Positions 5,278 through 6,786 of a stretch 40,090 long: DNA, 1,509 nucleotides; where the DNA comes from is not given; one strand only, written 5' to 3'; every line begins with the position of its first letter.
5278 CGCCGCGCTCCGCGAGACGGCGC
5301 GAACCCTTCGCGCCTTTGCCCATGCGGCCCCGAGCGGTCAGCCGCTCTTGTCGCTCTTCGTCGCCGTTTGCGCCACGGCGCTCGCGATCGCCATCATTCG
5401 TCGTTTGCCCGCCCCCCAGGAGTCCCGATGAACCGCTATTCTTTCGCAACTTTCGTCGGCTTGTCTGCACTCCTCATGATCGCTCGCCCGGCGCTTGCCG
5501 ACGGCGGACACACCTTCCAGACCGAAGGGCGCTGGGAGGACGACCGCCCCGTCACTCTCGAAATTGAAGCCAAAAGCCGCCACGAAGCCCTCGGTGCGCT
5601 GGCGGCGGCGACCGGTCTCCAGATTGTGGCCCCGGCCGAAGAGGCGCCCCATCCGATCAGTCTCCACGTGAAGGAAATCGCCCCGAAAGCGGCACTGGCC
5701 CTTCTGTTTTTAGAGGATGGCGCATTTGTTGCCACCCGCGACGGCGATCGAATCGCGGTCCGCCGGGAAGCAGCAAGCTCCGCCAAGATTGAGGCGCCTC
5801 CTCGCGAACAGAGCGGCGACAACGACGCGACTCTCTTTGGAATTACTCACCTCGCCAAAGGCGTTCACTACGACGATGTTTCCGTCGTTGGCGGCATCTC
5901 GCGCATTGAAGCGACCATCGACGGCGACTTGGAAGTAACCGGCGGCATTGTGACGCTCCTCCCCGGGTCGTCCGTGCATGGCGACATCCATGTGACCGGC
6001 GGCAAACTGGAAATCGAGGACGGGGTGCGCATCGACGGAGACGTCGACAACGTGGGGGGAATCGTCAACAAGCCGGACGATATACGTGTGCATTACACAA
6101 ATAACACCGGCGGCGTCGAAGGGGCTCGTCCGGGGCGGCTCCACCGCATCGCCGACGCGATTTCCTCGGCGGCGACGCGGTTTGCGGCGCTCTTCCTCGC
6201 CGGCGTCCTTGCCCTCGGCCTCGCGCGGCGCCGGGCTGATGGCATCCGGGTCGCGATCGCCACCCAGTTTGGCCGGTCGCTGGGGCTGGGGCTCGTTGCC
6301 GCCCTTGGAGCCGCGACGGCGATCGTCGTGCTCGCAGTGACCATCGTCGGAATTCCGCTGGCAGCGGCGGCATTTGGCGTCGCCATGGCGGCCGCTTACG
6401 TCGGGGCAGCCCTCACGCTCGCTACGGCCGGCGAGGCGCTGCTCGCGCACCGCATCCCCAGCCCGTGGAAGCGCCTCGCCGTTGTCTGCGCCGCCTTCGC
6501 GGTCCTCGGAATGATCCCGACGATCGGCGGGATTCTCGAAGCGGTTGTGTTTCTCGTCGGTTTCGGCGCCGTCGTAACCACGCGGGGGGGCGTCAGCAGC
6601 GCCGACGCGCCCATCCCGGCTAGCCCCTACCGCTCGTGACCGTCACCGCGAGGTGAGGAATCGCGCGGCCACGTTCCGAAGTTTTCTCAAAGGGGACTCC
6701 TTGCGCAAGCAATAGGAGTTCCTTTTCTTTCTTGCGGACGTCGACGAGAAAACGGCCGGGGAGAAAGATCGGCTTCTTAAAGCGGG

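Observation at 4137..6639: ECF sigma / zinc-finger anti-sigma / exported STN-bactofilin-membrane protein cassette divergent from a kinase-STAND-TPR gene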

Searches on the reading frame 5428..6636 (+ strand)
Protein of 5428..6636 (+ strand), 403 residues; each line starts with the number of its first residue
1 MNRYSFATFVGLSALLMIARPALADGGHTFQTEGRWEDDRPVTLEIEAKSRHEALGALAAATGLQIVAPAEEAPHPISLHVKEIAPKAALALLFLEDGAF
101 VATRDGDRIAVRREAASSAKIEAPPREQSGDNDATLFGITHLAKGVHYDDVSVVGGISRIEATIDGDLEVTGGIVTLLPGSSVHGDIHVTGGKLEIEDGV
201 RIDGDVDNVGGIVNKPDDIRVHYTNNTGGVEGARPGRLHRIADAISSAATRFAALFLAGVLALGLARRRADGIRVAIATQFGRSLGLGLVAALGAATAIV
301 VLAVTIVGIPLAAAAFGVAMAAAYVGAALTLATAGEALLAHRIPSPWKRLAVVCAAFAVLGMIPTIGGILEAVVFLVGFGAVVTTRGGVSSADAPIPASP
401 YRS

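Call 7: search_protein_families(library=pfam, proteins=[window:5428-6636:+], max_evalue=1)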
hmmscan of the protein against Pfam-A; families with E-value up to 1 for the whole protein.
window:5428-6636:+ (403 aa): 3 families
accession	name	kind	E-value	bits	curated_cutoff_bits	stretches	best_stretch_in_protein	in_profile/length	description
PF04519.19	Bactofilin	-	0.0069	17.1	27.9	1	160-206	54-97/98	Polymer-forming cytoskeletal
PF20988.2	SidF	-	0.022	13.3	27.1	1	251-333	651-733/839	Phosphoinositide phosphatase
PF03733.18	YccF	-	0.032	15.3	27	1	287-322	10-45/51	Inner membrane component domain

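Call 8: search_protein_families(library=ncbifam, proteins=[window:5428-6636:+], max_evalue=1)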
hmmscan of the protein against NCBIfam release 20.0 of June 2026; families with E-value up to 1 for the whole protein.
window:5428-6636:+ (403 aa): 2 families
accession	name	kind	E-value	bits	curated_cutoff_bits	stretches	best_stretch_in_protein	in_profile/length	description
NF008741.0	PRK11770.1-3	equivalog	0.029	14.8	140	1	288-322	15-49/133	YccF domain-containing protein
NF008740.0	PRK11770.1-2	equivalog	0.029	14.6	123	1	288-320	78-110/124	YccF domain-containing protein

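Call 9: find_homologous_proteins(query=window:5428-6636:+, max_evalue=0.001)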
Query window:5428-6636:+ (403 aa): 8 proteins with E <= 0.001 among 8000 candidates.
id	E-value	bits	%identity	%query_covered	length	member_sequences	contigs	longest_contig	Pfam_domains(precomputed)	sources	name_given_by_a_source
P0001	4.1e-250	847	100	100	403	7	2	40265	PF26514.1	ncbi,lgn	-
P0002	1.1e-228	777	91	100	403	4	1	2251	PF26514.1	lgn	-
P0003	1.9e-181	621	75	100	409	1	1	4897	PF26514.1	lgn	-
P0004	1.0e-15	76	28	84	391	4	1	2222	PF26514.1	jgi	jgi:hypothetical protein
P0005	4.2e-15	74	29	89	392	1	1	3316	-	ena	-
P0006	6.5e-14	70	32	64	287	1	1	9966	PF26514.1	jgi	jgi:hypothetical protein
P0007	5.4e-12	64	26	89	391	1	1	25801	PF26514.1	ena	-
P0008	5.4e-5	41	31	65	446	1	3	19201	-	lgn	-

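Call 11: find_encoding_contigs(protein=P0001, flank=10000, max_places=4)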
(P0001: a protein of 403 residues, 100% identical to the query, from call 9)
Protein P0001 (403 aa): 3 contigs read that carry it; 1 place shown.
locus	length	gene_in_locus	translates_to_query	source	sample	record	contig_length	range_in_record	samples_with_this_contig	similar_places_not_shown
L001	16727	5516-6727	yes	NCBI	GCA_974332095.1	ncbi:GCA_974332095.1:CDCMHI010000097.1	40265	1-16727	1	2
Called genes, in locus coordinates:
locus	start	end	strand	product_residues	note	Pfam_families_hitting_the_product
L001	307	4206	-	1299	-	PF00069:Pkinase, PF07714:PK_Tyr_Ser-Thr, PF00069:Pkinase, PF13191:AAA_16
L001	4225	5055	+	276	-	PF08281:Sigma70_r4_2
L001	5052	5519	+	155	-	-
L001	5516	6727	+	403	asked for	PF26514:DUF8173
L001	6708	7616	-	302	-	PF01575:MaoC_dehydratas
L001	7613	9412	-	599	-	-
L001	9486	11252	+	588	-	PF03485:Arg_tRNA_synt_N, PF00750:tRNA-synt_1d, PF05746:DALR_1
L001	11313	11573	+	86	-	-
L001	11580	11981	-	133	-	PF13442:Cytochrome_CBB3 (faint)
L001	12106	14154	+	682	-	-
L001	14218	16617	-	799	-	PF02190:LON_substr_bdg, PF00004:AAA, PF07728:AAA_5, PF22667:Lon_lid, PF05362:Lon_C, PF13541:ChlI (weak)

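Call 12: find_encoding_contigs(protein=P0007, flank=6000, max_places=3)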
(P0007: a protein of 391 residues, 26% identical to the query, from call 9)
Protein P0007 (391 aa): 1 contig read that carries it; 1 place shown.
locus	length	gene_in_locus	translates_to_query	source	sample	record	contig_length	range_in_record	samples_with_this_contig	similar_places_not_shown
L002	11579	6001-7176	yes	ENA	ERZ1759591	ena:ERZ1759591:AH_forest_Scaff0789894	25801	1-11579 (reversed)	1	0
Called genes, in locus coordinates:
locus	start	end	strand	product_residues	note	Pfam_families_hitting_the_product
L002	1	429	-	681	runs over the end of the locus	-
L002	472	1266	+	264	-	PF00296:Bac_luciferase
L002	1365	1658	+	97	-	-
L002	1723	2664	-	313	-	PF01557:FAA_hydrolase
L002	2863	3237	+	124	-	PF00903:Glyoxalase, PF12681:Glyoxalase_2 (weak), PF13669:Glyoxalase_4 (weak), PF22677:Ble-like_N (weak), PF18029:Glyoxalase_6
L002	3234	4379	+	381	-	PF04909:Amidohydro_2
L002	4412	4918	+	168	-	PF00903:Glyoxalase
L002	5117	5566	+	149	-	PF04542:Sigma70_r2, PF08281:Sigma70_r4_2, PF04545:Sigma70_r4 (weak)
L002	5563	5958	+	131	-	-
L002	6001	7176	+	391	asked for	PF26514:DUF8173 (weak)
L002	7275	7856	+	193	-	-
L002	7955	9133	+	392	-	PF01979:Amidohydro_1, PF07969:Amidohydro_3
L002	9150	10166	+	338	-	PF00296:Bac_luciferase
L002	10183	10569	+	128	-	PF01042:Ribonuc_L-PSP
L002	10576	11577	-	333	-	?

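Call 13: find_encoding_contigs(protein=P0006, flank=6000, max_places=3)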
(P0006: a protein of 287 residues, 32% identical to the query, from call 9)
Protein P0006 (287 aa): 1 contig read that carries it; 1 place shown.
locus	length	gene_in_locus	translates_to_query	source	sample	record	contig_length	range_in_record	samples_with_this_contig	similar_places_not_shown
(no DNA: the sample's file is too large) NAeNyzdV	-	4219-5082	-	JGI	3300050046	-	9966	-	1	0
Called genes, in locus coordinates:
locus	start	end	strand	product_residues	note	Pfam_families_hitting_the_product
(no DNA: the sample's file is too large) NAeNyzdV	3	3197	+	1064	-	?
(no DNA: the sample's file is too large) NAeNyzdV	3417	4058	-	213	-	PF04367:DUF502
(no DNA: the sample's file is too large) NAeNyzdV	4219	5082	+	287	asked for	PF26514:DUF8173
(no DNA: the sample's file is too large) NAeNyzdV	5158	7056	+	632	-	PF00270:DEAD, PF04851:ResIII (weak), PF00271:Helicase_C, PF16124:RecQ_Zn_bind, PF09382:RQC, PF00570:HRDC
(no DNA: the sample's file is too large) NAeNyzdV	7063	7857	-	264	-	-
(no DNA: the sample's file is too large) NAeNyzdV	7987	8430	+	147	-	-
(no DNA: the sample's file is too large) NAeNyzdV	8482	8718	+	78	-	-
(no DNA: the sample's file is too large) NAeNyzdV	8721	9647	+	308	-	PF11583:AurF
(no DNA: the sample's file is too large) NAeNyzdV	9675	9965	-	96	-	?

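Call 14: find_encoding_contigs(protein=P0008, flank=6000, max_places=3)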
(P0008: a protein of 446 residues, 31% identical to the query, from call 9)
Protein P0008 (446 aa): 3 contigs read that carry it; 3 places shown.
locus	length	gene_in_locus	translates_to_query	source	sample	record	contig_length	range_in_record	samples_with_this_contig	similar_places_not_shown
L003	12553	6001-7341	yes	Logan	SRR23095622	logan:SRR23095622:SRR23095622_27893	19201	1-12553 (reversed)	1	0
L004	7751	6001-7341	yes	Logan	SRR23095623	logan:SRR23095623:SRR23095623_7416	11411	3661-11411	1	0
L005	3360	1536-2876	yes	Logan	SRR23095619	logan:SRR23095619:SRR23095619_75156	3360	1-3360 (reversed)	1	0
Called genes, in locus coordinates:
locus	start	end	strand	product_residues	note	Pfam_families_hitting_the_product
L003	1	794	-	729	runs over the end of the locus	-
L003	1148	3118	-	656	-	-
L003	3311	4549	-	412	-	-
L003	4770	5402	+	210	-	PF04542:Sigma70_r2, PF08281:Sigma70_r4_2, PF04545:Sigma70_r4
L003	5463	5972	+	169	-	-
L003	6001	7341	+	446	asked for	-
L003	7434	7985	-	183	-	-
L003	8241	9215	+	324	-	PF14376:Haem_bd, PF16694:Cytochrome_P460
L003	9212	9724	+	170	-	PF16694:Cytochrome_P460 (weak)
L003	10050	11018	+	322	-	PF00005:ABC_tran, PF02463:SMC_N (faint), PF13304:AAA_21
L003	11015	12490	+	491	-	PF12698:ABC2_membrane_3 (weak)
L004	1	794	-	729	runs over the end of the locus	-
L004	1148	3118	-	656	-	-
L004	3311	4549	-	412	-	-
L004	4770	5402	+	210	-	PF04542:Sigma70_r2, PF08281:Sigma70_r4_2, PF04545:Sigma70_r4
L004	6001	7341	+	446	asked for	-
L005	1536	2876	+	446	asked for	-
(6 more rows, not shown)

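Call 15: find_encoding_contigs(protein=P0003, flank=6000, max_places=3)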
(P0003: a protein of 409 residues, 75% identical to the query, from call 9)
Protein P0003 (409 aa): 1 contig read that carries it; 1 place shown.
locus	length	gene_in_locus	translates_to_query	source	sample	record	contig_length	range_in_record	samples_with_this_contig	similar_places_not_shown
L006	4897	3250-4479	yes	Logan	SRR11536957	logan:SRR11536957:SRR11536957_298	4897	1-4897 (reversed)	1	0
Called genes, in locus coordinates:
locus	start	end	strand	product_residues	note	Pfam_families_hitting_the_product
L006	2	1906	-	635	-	?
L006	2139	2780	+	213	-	PF08281:Sigma70_r4_2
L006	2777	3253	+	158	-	-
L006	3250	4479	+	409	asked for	PF26514:DUF8173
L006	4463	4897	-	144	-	?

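Call 19: find_homologous_proteins(query=A1, max_evalue=0.001)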
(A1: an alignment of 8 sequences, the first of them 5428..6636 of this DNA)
Query A1 (8 sequences) (403 aa, profile of the alignment): 237 proteins with E <= 0.001 among 8000 candidates; the best 120 are listed.
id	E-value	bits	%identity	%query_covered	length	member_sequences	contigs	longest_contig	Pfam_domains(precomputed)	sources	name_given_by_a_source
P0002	3.4e-167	574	91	100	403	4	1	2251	PF26514.1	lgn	-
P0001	1.0e-164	566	100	100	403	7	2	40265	PF26514.1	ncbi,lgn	-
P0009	1.3e-162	559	29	89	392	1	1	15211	-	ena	-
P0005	1.7e-162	559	29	89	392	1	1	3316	-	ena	-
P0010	3.3e-162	558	29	89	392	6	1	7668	-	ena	-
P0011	6.1e-162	557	28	90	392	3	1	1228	-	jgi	jgi:hypothetical protein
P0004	1.6e-160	552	28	84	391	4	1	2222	PF26514.1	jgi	jgi:hypothetical protein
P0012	3.6e-160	551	27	90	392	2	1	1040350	-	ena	-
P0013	1.3e-159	549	29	90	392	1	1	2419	PF26514.1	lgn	-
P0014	1.7e-159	549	29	90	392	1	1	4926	PF26514.1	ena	-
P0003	2.6e-159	548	75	100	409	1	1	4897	PF26514.1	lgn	-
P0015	8.6e-159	547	28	95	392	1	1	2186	-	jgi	-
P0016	1.5e-158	546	28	84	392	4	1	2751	-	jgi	jgi:hypothetical protein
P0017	1.7e-158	546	29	88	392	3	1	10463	PF26514.1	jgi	jgi:hypothetical protein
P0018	2.2e-158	545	29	90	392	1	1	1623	-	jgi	jgi:hypothetical protein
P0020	5.6e-158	544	28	88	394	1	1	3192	-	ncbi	-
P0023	1.0e-157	543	27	84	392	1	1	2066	PF26514.1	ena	-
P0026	1.8e-157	542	27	84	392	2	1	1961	PF26514.1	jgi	jgi:hypothetical protein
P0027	1.8e-157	542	30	94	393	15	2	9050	PF26514.1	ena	-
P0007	1.5e-156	539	26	89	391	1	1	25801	PF26514.1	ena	-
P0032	1.8e-156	539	30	94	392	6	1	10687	PF26514.1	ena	-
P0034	1.1e-155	536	29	89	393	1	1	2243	PF26514.1,PF16816.11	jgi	jgi:hypothetical protein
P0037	1.3e-154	533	25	89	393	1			PF26514.1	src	-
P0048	1.0e-151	523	26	88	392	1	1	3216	PF26514.1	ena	-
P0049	1.4e-151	523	26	89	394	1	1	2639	PF26514.1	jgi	jgi:hypothetical protein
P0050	1.4e-151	523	26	88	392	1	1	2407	PF26514.1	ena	-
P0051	3.8e-151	521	26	88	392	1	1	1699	PF26514.1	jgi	-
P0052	4.3e-151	521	27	89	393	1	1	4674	PF26514.1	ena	-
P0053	4.7e-151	521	26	84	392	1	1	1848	PF26514.1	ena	-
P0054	4.8e-151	521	26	88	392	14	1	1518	PF26514.1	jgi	jgi:hypothetical protein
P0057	1.4e-150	520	26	88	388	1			PF26514.1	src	-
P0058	1.9e-150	519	26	94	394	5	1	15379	PF26514.1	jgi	-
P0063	1.4e-149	516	28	96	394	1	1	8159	-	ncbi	-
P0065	3.3e-149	515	28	84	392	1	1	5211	PF26514.1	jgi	jgi:hypothetical protein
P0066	4.4e-149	515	27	84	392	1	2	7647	PF26514.1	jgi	jgi:hypothetical protein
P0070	4.3e-148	511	28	90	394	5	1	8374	PF26514.1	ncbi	-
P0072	6.4e-148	511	27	93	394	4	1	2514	PF26514.1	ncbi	-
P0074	1.4e-147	510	27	84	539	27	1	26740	PF26514.1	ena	-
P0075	1.8e-147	509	27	95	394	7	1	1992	PF26514.1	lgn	-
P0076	2.5e-147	509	25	96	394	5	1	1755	PF26514.1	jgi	jgi:hypothetical protein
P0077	2.0e-146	506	28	89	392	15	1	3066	PF26514.1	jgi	jgi:hypothetical protein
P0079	3.7e-146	505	28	93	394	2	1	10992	PF26514.1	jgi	jgi:hypothetical protein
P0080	3.8e-146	505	27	89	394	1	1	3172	PF26514.1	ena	-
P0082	1.1e-145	503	27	93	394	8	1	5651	PF26514.1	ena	-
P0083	1.4e-145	503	29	83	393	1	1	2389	PF26514.1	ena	-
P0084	1.4e-145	503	28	73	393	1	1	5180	-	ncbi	-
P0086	1.5e-145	503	30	84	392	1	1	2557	PF26514.1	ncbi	-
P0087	2.3e-145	502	28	89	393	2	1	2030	PF26514.1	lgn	-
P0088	4.7e-145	501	28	86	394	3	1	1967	PF26514.1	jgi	jgi:hypothetical protein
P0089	1.4e-144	500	29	89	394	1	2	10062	PF26514.1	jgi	jgi:hypothetical protein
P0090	1.9e-144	499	27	84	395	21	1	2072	PF26514.1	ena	-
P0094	9.9e-144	497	28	90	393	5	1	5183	PF26514.1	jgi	jgi:hypothetical protein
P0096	1.3e-143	497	28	89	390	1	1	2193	PF26514.1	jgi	-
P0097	1.4e-143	496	28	95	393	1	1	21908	PF26514.1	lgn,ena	-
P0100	1.7e-143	496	28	89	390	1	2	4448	PF26514.1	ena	-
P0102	7.4e-143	494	27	84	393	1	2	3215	PF26514.1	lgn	-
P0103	8.8e-143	494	28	84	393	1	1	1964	PF26514.1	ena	-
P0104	9.1e-143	494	29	89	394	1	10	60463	PF26514.1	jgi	jgi:hypothetical protein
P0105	1.3e-142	493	26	90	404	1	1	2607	PF26514.1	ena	-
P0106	1.5e-142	493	28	89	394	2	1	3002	PF26514.1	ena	-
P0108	1.7e-142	493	28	89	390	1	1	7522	PF26514.1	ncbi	-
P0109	1.9e-142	493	28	84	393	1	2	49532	PF26514.1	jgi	jgi:hypothetical protein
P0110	2.4e-142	492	28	84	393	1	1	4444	PF26514.1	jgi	jgi:hypothetical protein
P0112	3.7e-142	492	27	90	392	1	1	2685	PF26514.1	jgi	-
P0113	4.7e-142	491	28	84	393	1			PF26514.1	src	-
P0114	7.0e-142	491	27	90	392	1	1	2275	PF26514.1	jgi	-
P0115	9.9e-142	490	26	90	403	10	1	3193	PF26514.1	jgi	-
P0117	1.3e-141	490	26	90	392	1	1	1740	PF26514.1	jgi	-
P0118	1.9e-141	489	27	90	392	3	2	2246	PF26514.1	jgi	-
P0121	2.5e-141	489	29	90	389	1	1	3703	PF26514.1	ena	-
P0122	3.7e-141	489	29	84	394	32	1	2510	PF26514.1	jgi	-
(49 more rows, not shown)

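Call 25: find_encoding_contigs(protein=P0002, flank=3000, max_places=3)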
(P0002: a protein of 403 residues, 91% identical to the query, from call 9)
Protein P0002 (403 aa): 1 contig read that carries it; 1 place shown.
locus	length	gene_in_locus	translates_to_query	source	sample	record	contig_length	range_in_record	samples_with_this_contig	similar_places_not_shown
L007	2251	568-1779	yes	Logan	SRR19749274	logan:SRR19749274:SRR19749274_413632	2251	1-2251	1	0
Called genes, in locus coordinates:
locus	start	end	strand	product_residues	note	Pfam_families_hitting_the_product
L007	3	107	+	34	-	?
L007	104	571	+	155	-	-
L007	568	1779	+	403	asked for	PF26514:DUF8173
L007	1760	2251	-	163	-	?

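Call 31: search_protein_representatives(alignment_id=A1)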
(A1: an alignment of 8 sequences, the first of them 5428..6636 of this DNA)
Query: 8 sequences, 397 profile positions. Proteins with E-value up to 0.001 (for the whole library): 16835; up to 1e-10: 9736; up to 1e-30: 1344. The best 150 are listed.
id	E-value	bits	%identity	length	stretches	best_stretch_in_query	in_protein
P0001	3.2e-165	566.0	-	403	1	1-397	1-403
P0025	4.3e-158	542.6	-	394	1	1-389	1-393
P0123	4.8e-85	302.1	-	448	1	30-389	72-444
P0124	3.5e-80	286.0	-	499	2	130-389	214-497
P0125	7.4e-78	278.4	-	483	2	103-393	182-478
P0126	2.6e-77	276.6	-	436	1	30-391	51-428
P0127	2.1e-75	270.3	-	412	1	4-392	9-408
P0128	2.6e-75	270.0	-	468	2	126-391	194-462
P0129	4.0e-75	269.4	-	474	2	124-397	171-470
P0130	1.8e-74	267.3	-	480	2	116-395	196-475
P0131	8.5e-74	265.0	-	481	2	114-392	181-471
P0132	9.6e-74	264.8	-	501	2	103-391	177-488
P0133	1.5e-73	264.3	-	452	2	114-386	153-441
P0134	1.5e-73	264.2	-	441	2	123-397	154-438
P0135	3.9e-73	262.8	-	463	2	121-394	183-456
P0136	6.5e-73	262.1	-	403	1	2-397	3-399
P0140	5.1e-70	252.6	-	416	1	1-396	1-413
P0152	5.4e-68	245.9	-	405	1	4-394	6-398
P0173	5.8e-64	232.6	-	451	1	9-397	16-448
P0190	7.7e-62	225.6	-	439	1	7-382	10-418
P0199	3.1e-61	223.6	-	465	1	12-396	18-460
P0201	3.3e-61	223.6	-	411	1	12-397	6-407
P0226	3.8e-59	216.8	-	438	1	5-384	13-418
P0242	6.7e-58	212.7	-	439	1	6-385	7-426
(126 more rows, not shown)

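Call 32: predict_structure(alignment_id=A4)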
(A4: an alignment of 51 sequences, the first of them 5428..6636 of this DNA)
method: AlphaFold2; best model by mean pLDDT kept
length: 403 residues; sequences in the alignment: 51
mean_pLDDT: 59.1   pTM: 0.34
mean pLDDT of the five models: 59.1, 57.3, 56.5, 54.2, 52.5
residues with pLDDT >= 90: 35; 70-90: 72; 50-70: 150; < 50: 146
segments of 3 or more residues with pLDDT < 50: 21-54, 60-130, 225-236, 386-403
pLDDT, mean of each block of 10 residues (from residue 1): 77 72 35 30 33 50 43 33 32 33 37 35 36 77 86 89 93 89 92 89 87 76 48 45 61 68 68 59 61 67 61 64 67 57 55 60 51 60 47 44 41
secondary structure, 60 per line:
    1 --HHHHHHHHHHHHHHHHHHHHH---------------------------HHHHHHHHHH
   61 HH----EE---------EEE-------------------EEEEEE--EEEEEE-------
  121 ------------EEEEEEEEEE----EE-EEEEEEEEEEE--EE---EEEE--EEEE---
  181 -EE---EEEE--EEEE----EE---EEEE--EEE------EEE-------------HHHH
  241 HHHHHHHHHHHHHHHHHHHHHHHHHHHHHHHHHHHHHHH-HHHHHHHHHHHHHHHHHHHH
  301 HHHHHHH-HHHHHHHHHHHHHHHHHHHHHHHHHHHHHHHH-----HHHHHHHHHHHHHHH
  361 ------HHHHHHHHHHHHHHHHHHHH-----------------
elements in order: H3-23 H51-62 E78-80 E100-105 E108-113 E133-142 E150-160 E168-171 E174-177 E187-190 E193-196 E206-209 E212-214 E221-223 H237-279 H281-307 H309-340 H346-360 H367-386
